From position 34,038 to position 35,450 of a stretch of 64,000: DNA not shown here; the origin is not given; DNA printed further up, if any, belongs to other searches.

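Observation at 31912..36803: DHAP-shunt-like salvage set (phosphorylase, MtnA-like isomerase, class II aldolase, aldehyde dehydrogenase) placed directly before a radical SAM gene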

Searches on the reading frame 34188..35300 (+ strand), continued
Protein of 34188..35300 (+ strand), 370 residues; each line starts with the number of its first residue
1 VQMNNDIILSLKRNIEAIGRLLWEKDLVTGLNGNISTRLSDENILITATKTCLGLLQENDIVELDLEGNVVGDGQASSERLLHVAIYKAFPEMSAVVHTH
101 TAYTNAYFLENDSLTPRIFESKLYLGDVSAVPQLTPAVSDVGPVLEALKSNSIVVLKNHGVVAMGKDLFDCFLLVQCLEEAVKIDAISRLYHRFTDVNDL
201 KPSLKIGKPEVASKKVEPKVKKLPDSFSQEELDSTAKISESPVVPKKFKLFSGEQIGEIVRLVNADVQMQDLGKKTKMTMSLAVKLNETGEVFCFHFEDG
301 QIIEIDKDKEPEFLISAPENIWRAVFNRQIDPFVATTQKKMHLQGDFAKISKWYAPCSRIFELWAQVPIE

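Call 78: search_protein_families(library=pfam, proteins=[L064:12612-13595:+, L013:7667-8506:+, L013:8513-9415:+, L001:7962-8555:+, L064:7872-8570:+, L004:19055-19678:+], max_evalue=0.01)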
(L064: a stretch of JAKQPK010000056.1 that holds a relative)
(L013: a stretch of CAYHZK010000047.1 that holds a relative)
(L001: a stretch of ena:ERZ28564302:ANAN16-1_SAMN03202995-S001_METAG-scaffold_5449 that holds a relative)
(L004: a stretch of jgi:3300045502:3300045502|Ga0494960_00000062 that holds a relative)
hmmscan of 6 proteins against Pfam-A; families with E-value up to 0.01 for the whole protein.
L064:12612-13595:+ (328 aa): 1 family
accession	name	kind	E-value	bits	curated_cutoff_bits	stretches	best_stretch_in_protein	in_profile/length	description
PF01145.31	Band_7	-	2.5e-27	96.5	23.6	1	87-264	2-172/176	SPFH domain / Band 7 family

L013:7667-8506:+ (280 aa): 1 family
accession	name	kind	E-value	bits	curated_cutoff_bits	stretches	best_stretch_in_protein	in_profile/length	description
PF07589.16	PEP-CTERM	-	1.4e-07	31.7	20.7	1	255-277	1-24/24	PEP-CTERM motif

L013:8513-9415:+ (301 aa): 0 families

L001:7962-8555:+ (198 aa): 1 family
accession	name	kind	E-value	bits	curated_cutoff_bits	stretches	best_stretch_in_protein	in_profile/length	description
PF16819.11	DUF5074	-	0.0057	16.2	27.2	1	91-176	232-319/353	Domain of unknown function (DUF5074)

L064:7872-8570:+ (233 aa): 0 families

L004:19055-19678:+ (207 aa): 2 families
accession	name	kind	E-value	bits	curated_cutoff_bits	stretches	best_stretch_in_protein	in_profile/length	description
PF13578.12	Methyltransf_24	-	2.8e-23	83.2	26.3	1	52-169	1-104/105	Methyltransferase domain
PF04989.18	RMNT_CmcI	-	0.00092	19.4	23.2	1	51-162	36-140/206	Rhamnosyl O-methyltransferase/CmcI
